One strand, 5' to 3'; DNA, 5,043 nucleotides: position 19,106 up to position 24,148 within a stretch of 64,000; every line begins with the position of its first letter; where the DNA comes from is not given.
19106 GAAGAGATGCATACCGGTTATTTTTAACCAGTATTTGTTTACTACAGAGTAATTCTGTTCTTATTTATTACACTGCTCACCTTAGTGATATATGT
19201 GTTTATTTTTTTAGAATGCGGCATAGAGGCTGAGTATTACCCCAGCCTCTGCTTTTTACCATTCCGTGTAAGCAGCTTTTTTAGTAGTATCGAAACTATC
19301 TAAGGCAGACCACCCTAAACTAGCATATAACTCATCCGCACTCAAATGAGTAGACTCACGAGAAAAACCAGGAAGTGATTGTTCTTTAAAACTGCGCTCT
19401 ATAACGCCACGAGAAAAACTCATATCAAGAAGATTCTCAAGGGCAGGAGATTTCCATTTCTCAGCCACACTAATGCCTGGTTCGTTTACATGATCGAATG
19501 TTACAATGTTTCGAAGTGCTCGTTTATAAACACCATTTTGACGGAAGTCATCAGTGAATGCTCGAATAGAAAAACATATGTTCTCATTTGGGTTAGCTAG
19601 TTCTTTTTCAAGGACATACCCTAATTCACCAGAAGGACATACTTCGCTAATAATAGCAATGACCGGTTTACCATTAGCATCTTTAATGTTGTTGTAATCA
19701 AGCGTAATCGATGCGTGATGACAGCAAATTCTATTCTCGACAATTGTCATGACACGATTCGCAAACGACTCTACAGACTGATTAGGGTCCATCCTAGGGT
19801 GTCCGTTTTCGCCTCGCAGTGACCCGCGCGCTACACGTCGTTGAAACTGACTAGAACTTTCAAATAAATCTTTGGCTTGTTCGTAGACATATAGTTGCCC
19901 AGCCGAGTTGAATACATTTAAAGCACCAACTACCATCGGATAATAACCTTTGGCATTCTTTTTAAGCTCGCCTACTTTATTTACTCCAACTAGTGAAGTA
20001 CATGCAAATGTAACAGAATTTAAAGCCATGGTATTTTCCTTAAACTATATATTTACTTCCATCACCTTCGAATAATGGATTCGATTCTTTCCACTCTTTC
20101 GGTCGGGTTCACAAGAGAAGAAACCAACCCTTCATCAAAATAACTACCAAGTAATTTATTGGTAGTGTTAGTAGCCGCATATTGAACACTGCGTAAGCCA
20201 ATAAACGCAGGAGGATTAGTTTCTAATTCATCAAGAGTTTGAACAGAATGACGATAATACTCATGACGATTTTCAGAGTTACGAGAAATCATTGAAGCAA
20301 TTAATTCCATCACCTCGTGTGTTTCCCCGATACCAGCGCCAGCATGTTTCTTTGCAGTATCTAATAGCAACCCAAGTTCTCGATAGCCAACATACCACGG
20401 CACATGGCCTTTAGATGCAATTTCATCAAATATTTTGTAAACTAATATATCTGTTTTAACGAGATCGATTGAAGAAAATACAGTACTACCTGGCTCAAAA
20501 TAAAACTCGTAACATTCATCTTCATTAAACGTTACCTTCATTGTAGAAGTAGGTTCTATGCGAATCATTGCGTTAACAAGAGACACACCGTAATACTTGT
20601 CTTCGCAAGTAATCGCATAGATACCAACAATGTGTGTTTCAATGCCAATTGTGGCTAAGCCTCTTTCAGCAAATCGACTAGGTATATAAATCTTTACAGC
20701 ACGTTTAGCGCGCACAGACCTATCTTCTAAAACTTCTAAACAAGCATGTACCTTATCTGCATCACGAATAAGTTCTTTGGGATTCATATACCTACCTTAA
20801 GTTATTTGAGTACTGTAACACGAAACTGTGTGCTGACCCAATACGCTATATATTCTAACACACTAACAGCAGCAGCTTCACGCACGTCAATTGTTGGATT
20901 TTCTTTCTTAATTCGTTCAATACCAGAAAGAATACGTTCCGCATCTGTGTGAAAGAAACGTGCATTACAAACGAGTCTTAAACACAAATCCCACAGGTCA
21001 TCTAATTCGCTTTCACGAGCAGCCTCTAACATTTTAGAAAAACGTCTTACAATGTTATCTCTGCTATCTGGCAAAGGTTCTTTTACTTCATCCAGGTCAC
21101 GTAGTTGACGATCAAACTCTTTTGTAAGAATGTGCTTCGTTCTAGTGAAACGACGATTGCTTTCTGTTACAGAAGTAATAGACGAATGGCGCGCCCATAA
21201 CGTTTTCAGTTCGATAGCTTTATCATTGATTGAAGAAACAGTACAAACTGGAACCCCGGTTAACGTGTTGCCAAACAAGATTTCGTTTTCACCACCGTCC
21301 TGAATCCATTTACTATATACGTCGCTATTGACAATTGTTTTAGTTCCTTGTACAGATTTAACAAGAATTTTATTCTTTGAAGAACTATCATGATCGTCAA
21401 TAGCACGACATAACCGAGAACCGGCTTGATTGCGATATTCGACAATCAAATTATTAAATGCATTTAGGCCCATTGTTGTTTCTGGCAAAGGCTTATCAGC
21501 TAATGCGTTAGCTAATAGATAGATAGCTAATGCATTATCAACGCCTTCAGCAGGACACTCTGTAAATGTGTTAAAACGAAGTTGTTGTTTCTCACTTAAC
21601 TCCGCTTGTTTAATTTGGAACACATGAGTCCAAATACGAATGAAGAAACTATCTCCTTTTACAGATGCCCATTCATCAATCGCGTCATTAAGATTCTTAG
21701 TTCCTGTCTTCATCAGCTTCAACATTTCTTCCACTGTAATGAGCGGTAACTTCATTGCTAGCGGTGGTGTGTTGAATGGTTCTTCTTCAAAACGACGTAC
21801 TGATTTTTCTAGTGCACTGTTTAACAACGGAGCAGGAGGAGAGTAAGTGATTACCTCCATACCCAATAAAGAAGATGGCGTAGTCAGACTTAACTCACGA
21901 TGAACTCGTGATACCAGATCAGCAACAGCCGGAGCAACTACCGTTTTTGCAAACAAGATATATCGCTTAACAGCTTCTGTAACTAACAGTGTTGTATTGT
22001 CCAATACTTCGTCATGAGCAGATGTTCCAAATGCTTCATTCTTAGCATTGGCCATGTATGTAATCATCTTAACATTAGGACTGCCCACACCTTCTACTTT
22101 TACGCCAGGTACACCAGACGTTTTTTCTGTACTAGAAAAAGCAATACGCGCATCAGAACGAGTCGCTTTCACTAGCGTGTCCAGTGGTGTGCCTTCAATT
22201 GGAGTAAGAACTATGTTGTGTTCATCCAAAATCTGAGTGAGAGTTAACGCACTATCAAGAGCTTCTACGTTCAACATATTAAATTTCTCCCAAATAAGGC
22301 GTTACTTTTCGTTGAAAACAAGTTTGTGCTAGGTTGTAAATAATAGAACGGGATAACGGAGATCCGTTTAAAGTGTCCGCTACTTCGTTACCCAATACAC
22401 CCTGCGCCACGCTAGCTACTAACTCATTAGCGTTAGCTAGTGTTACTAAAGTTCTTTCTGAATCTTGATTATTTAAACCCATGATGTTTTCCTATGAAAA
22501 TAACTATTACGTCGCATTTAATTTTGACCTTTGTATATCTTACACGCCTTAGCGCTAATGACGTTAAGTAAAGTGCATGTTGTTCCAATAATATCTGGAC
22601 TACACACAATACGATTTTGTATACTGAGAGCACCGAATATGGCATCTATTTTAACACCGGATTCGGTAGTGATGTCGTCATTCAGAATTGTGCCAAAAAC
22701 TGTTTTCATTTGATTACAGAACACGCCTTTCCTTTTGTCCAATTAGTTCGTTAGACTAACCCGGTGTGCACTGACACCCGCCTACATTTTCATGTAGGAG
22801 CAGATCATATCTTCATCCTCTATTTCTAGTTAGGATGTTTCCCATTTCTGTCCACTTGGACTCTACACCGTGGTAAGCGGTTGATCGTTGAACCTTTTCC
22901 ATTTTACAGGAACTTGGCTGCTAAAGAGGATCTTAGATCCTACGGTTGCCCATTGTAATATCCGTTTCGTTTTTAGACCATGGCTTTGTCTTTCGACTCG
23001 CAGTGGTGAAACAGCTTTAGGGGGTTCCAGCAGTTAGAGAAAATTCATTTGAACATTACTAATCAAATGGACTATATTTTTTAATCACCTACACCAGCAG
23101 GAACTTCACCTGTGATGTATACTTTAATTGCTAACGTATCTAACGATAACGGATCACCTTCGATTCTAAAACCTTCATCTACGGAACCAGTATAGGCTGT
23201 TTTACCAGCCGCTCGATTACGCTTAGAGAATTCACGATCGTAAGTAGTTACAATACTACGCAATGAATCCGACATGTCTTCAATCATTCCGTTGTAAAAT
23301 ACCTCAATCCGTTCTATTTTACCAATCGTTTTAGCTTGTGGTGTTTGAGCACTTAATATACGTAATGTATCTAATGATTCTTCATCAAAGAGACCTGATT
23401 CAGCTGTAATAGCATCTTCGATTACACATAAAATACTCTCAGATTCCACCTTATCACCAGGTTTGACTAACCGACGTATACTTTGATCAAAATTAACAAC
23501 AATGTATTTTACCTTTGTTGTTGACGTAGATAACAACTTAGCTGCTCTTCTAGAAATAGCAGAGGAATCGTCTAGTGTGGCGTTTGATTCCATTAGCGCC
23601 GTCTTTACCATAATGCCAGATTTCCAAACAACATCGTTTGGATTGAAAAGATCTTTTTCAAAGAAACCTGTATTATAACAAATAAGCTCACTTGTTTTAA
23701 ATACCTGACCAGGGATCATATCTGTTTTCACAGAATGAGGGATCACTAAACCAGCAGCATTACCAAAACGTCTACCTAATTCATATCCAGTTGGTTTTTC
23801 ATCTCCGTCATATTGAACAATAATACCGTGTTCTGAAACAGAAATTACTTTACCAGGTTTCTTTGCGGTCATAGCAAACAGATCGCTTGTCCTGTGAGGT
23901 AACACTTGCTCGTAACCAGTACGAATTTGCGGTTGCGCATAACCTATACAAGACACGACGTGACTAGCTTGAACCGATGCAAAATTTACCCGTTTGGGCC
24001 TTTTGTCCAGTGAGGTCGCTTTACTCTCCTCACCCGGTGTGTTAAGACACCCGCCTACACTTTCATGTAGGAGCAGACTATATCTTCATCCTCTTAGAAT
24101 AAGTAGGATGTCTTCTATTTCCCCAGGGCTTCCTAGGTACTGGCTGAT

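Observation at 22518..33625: Virion RNA polymerase operon interrupted by four group I introns: six exons encode two subunits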

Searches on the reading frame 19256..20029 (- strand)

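Call 56: search_protein_families(library=pfam, proteins=[window:19256-20029:-], max_evalue=0.001)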
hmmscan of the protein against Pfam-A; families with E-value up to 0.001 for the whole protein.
window:19256-20029:- (257 aa): 1 family
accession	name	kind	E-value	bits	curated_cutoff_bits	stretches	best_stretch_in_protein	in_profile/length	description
PF20034.4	Peptidase_S80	-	1.6e-70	237.3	23.4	1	8-212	1-206/229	Peptidase S80 family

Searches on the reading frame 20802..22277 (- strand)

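Call 4: search_protein_families(library=pfam, proteins=[window:20802-22277:-], max_evalue=0.01)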
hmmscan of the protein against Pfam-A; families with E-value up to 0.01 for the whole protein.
window:20802-22277:- (491 aa): 0 families

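Call 5: search_protein_families(library=phrogs, proteins=[window:20802-22277:-], max_evalue=0.001)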
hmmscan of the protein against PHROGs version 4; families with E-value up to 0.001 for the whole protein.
window:20802-22277:- (491 aa): 1 family
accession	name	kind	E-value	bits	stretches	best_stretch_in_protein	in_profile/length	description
phrog_3841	-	unknown function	9.7e-75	253.3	1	1-488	1-487/490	-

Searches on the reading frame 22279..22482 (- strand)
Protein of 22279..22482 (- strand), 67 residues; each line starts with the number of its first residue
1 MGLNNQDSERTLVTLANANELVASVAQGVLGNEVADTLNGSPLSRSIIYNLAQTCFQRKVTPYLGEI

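Call 5: search_protein_families(library=phrogs, proteins=[window:22279-22482:-], max_evalue=0.001)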
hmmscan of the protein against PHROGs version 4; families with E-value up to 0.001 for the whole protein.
window:22279-22482:- (67 aa): 1 family
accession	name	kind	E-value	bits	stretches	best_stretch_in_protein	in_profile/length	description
phrog_30678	-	unknown function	2.7e-08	34.5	1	4-60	2-58/64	-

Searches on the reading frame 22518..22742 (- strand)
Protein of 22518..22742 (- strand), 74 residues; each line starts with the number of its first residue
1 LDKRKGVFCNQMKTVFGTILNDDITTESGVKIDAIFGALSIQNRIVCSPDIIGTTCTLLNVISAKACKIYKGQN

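Call 4: search_protein_families(library=pfam, proteins=[window:22518-22742:-], max_evalue=0.01)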
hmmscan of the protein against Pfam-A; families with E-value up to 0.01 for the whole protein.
window:22518-22742:- (74 aa): 0 families

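Call 5: search_protein_families(library=phrogs, proteins=[window:22518-22742:-], max_evalue=0.001)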
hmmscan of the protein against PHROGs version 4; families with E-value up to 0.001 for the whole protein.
window:22518-22742:- (74 aa): 2 families
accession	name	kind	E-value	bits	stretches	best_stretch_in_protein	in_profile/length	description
phrog_3148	-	DNA, RNA and nucleotide metabolism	2.3e-22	79.5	1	5-73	1355-1423/1424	RNA polymerase beta subunit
phrog_14872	-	DNA, RNA and nucleotide metabolism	1.5e-06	27.2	1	5-71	1322-1392/1393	RNA polymerase beta subunit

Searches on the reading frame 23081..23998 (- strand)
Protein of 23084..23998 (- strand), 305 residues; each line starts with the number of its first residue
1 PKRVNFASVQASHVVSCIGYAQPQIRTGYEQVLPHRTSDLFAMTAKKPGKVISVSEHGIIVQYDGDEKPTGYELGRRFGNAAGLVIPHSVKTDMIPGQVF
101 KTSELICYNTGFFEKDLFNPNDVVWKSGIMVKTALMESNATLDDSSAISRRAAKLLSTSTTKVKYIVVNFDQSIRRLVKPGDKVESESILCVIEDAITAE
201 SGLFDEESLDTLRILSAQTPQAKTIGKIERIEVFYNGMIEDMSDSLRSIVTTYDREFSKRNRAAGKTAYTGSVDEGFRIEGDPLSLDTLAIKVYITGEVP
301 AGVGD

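Call 4: search_protein_families(library=pfam, proteins=[window:23081-23956:-], max_evalue=0.01)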
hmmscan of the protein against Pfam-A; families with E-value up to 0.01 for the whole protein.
window:23081-23956:- (291 aa): 0 families

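Call 5: search_protein_families(library=phrogs, proteins=[window:23081-23956:-], max_evalue=0.001)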
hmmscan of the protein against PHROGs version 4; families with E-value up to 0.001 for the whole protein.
window:23081-23956:- (291 aa): 2 families
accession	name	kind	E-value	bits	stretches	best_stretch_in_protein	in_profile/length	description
phrog_3148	-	DNA, RNA and nucleotide metabolism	1.5e-116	391.6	1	1-291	1065-1354/1424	RNA polymerase beta subunit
phrog_14872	-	DNA, RNA and nucleotide metabolism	9.4e-60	203.5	1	8-291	1024-1321/1393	RNA polymerase beta subunit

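Call 17: search_solved_structures(query=window:23084-23998:-, max_evalue=0.01)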
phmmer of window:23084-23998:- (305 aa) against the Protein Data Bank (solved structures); distinct sequences matched with E-value up to 0.01: 0.

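Call 37: find_homologous_proteins(query=window:23084-23998:-, max_evalue=1e-10)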
Query window:23084-23998:- (305 aa): 365 proteins with E <= 1e-10 among 2132 candidates; the best 120 are listed.
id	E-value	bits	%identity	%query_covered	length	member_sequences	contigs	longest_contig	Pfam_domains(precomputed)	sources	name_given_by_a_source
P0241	3.2e-187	639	100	95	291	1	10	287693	-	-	-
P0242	5.6e-187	638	100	95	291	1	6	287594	-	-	-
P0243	4.2e-185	632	99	95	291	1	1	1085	-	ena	-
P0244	7.6e-133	460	71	97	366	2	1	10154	-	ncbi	-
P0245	1.3e-132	460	70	99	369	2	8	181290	-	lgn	-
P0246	3.4e-132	458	68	100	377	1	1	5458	-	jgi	jgi:hypothetical protein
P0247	4.4e-129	448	67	100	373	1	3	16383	-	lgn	-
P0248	9.7e-129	447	68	100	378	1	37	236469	-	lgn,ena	-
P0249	1.1e-128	447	68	97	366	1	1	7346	-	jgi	jgi:hypothetical protein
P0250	2.6e-128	445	70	94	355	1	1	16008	-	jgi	jgi:hypothetical protein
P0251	2.1e-126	439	66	100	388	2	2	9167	-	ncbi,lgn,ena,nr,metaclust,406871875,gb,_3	ncbi:MAG: hypothetical protein ACD_84C00041G0002 [uncultured bacterium]|nr:MAG: hypothetical protein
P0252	4.5e-126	438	67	99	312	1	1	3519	-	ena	-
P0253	3.8e-123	428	64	100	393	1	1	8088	-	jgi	jgi:hypothetical protein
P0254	6.2e-121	421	62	100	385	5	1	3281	-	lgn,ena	-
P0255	1.8e-120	420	64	100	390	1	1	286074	-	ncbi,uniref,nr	ncbi:hypothetical protein [Paraburkholderia sp. BCC1886]|uniref:hypothetical protein n=1 Tax=Parabur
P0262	6.2e-116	405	59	99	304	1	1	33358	-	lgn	-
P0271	2.0e-112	393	60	100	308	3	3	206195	-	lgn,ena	-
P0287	1.1e-107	378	57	100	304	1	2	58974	-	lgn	-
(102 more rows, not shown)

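Call 39: find_encoding_contigs(protein=P0271, flank=10000, max_places=1)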
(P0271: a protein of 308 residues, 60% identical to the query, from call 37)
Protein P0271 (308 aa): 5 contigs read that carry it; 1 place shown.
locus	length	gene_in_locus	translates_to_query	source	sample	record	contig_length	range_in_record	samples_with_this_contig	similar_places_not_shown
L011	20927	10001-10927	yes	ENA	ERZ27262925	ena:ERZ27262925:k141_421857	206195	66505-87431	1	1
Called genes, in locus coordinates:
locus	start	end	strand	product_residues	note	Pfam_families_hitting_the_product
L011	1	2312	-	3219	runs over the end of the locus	PF01464:SLT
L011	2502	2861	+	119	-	-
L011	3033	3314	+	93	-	-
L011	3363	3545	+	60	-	-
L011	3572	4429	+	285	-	-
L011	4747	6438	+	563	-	-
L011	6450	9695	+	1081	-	-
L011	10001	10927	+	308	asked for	-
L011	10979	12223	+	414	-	-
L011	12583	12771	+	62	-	-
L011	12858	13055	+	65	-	-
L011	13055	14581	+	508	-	-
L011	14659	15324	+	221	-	-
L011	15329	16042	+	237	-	-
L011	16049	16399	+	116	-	-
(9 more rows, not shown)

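Call 40: find_encoding_contigs(protein=P0262, flank=10000, max_places=1)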
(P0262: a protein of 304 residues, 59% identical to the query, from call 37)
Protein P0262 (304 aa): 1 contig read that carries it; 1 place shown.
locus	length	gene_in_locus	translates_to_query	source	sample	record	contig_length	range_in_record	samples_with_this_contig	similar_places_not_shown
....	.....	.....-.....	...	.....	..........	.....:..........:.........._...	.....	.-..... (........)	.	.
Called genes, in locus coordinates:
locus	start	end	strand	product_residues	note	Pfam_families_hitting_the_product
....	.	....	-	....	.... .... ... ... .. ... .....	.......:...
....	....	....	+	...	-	-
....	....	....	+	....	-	-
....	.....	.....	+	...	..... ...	-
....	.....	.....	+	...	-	-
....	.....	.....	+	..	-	-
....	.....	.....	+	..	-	-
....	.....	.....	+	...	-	-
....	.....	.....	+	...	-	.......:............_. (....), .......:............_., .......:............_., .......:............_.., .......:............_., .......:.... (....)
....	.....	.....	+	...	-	-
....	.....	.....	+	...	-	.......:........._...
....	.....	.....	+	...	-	-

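Call 41: find_encoding_contigs(protein=P0287, flank=10000, max_places=1)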
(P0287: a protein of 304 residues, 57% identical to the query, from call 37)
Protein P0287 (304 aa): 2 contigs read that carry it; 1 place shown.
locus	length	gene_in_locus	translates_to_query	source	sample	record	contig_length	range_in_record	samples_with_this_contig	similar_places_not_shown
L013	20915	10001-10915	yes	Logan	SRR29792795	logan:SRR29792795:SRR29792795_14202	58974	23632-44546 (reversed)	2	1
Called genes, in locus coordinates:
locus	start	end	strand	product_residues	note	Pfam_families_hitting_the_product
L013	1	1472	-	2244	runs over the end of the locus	PF00182:Glyco_hydro_19 (weak)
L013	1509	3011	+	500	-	-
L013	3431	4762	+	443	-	PF13392:HNH_3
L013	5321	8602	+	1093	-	-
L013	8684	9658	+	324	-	PF22083:I-HmuI_NUMOD-like (faint)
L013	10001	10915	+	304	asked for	-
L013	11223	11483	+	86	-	-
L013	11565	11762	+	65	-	-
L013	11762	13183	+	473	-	-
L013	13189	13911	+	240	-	-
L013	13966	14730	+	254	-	PF20034:Peptidase_S80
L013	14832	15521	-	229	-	-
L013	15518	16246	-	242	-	-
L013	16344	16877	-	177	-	-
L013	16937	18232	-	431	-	-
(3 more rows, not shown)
